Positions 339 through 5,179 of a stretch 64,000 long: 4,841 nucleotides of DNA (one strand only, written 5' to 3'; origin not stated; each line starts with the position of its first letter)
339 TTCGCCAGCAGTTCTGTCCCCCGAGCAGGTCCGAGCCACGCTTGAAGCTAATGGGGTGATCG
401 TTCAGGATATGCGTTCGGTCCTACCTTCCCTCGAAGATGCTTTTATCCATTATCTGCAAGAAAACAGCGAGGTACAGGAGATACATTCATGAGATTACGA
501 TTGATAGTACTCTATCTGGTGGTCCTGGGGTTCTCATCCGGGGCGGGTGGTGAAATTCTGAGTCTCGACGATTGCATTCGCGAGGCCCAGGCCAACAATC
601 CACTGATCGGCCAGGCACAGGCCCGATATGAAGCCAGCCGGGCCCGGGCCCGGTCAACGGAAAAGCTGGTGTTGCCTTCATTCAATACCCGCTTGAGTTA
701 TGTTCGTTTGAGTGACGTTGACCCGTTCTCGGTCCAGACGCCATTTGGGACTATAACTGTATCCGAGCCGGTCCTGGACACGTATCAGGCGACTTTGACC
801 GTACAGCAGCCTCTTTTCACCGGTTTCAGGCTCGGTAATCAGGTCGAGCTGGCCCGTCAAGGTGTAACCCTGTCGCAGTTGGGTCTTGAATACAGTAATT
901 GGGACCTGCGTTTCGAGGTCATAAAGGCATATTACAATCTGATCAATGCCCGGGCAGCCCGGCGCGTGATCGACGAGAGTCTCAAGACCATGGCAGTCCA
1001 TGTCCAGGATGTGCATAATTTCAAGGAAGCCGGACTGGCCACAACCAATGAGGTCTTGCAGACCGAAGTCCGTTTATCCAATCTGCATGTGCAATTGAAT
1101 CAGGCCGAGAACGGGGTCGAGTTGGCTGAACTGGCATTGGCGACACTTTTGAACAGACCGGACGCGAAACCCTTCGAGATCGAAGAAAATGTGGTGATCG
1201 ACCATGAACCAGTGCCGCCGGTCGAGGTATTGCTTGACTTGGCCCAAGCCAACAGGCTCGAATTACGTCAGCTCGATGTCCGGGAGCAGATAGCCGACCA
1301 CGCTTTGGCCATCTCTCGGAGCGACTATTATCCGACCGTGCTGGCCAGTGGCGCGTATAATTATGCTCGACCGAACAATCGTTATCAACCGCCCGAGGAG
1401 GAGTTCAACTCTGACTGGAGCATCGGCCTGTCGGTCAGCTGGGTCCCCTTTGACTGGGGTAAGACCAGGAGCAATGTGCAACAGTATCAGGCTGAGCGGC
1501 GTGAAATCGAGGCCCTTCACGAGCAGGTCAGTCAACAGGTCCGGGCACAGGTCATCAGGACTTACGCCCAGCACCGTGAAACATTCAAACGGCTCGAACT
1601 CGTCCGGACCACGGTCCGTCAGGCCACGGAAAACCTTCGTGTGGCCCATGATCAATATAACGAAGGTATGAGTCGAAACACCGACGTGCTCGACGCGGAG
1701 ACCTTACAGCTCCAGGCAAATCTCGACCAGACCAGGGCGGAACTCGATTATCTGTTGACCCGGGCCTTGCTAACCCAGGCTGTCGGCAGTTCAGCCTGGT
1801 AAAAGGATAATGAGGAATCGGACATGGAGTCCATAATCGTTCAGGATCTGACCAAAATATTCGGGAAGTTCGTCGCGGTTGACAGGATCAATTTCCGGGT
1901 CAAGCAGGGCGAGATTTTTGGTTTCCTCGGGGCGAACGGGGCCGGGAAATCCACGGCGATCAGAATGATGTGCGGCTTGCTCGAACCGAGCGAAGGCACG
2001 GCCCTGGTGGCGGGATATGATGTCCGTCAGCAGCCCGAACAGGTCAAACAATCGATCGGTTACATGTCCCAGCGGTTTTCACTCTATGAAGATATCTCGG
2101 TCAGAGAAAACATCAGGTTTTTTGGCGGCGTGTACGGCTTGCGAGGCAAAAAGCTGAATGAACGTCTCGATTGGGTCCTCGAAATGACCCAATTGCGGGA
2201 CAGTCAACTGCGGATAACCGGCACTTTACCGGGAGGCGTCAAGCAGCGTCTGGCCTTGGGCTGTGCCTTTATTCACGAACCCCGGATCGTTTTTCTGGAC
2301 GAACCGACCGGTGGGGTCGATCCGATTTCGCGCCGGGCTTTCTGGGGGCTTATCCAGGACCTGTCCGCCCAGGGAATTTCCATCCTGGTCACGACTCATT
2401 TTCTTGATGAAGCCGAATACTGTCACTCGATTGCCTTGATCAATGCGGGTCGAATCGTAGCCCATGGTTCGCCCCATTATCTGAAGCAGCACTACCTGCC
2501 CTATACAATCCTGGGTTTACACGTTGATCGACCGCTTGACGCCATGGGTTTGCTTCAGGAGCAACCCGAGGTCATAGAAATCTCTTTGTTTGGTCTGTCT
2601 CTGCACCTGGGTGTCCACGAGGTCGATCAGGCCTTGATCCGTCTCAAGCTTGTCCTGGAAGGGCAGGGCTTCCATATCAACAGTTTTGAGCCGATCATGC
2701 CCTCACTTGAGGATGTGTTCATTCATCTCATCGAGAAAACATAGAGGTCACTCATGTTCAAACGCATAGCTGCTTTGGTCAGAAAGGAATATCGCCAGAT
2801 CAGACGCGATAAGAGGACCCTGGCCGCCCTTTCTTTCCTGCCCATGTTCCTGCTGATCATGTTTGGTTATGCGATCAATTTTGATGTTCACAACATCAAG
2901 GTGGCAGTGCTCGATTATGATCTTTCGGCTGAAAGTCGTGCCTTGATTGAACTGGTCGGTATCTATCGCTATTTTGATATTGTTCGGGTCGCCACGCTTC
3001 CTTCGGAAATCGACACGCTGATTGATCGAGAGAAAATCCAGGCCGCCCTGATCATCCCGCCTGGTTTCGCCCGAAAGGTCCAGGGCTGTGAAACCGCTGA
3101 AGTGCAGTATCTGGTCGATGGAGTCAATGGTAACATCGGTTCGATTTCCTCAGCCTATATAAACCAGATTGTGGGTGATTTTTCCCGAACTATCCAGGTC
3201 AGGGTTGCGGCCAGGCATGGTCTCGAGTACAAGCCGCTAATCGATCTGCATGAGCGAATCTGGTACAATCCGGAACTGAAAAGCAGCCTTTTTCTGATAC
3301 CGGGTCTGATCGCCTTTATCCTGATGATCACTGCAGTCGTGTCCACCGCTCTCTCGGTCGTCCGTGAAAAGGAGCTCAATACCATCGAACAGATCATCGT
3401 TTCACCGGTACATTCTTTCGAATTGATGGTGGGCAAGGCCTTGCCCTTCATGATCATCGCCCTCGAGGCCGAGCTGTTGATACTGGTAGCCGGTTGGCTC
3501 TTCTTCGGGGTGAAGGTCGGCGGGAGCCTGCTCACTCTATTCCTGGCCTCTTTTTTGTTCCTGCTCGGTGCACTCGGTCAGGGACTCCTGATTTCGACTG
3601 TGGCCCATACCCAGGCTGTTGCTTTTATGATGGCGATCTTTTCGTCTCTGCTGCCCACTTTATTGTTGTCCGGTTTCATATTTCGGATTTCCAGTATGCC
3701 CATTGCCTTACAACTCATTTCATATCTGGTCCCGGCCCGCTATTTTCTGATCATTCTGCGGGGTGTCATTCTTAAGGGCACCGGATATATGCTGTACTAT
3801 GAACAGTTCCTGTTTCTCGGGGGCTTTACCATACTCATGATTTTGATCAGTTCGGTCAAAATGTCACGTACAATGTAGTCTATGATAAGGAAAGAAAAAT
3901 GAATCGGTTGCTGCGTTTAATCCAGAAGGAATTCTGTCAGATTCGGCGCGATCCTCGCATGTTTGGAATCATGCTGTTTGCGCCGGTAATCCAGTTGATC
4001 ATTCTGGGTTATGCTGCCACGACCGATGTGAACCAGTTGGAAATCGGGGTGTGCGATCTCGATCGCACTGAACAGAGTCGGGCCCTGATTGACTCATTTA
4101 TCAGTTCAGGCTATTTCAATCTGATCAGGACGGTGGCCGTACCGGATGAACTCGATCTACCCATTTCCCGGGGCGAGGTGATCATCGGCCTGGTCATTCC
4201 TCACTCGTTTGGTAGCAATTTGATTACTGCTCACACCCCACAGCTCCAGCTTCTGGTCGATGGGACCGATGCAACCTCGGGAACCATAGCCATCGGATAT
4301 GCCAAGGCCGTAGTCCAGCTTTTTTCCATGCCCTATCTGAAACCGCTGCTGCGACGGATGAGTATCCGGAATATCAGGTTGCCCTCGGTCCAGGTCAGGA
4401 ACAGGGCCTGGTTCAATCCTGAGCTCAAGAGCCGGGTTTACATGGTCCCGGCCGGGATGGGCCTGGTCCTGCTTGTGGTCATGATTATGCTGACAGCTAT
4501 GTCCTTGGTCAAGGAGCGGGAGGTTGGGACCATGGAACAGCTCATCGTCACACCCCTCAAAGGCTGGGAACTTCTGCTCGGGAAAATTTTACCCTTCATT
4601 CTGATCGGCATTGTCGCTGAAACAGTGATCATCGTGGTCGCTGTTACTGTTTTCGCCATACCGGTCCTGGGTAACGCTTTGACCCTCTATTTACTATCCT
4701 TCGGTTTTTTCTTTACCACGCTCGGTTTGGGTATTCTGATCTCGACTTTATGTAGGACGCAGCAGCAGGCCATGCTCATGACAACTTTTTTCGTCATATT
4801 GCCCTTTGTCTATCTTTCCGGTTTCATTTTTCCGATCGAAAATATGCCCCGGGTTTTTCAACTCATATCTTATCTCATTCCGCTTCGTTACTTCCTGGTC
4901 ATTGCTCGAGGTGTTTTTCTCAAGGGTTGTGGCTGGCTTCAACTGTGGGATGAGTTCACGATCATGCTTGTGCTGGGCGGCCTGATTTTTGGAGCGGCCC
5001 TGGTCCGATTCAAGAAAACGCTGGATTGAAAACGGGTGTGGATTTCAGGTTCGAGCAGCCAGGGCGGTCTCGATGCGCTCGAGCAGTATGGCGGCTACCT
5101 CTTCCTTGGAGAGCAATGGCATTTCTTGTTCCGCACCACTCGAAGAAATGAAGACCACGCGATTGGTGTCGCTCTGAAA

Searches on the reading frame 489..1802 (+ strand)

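Call 55: search_protein_families(library=pfam, proteins=[window:489-1802:+])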
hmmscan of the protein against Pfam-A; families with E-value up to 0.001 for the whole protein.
window:489-1802:+ (437 aa): 1 family
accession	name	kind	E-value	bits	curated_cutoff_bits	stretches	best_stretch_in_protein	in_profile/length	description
PF02321.23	OEP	-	5.7e-59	199.5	22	2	248-433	4-187/187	Outer membrane efflux protein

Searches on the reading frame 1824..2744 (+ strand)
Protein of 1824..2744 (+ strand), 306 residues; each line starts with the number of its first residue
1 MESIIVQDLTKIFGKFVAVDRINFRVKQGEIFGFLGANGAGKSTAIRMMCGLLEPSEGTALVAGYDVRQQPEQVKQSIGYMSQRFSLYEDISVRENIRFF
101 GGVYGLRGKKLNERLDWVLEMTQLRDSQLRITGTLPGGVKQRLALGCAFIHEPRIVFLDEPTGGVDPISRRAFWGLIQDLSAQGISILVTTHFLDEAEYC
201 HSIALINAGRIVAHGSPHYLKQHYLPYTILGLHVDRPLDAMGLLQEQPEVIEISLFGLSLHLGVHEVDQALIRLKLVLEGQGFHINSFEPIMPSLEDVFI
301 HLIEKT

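Call 55: search_protein_families(library=pfam, proteins=[window:1824-2744:+])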
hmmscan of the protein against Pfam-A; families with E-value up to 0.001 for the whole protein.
window:1824-2744:+ (306 aa): 3 families
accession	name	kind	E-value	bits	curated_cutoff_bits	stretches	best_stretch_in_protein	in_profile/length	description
PF00005.33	ABC_tran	-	5.2e-29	102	25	1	20-162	2-136/137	ABC transporter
PF13304.12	AAA_21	-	1.2e-06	29.2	27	0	142-192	245-298/304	AAA domain, putative AbiEii toxin, Type IV TA system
PF13732.12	DrrA1-3_C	-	4.3e-06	27.8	27.4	1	215-302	1-80/81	ATP-binding protein DrrA1-3-like, C-terminal domain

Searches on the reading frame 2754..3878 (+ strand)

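Call 55: search_protein_families(library=pfam, proteins=[window:2754-3878:+])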
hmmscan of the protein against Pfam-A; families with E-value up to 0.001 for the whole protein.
window:2754-3878:+ (374 aa): 3 families
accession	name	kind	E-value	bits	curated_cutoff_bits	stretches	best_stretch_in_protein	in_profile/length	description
PF12698.13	ABC2_membrane_3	-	5.1e-41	141.4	31.6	1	20-367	1-346/347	ABC-2 family transporter protein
PF01061.29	ABC2_membrane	-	1.7e-21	77.2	26.9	1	177-339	46-210/211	ABC-2 type transporter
PF12679.13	ABC2_membrane_2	-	4.7e-11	42.9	27.2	1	7-365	2-273/283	ABC-2 family transporter protein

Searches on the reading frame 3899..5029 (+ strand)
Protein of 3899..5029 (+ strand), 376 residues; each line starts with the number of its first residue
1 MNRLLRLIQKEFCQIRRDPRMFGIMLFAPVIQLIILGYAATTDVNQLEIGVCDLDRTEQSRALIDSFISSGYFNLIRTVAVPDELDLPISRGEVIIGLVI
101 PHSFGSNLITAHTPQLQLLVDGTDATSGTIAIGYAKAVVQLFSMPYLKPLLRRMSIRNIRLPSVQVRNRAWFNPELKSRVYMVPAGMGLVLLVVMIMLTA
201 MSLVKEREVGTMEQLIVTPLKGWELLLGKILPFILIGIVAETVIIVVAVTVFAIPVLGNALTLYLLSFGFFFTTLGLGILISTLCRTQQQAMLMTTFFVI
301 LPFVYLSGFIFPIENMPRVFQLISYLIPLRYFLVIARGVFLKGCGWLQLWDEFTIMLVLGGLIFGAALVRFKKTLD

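Call 55: search_protein_families(library=pfam, proteins=[window:3899-5029:+])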
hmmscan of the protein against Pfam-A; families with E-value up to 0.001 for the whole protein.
window:3899-5029:+ (376 aa): 4 families
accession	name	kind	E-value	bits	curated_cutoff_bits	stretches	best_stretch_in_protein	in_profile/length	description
PF12698.13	ABC2_membrane_3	-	4.9e-41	141.4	31.6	1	22-368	4-345/347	ABC-2 family transporter protein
PF01061.29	ABC2_membrane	-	7e-30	104.6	26.9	1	186-340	54-210/211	ABC-2 type transporter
PF12679.13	ABC2_membrane_2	-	5.6e-23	82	27.2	1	7-373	3-280/283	ABC-2 family transporter protein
PF12730.13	ABC2_membrane_4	-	0.00031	21.2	27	0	181-300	50-177/179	ABC-2 family transporter protein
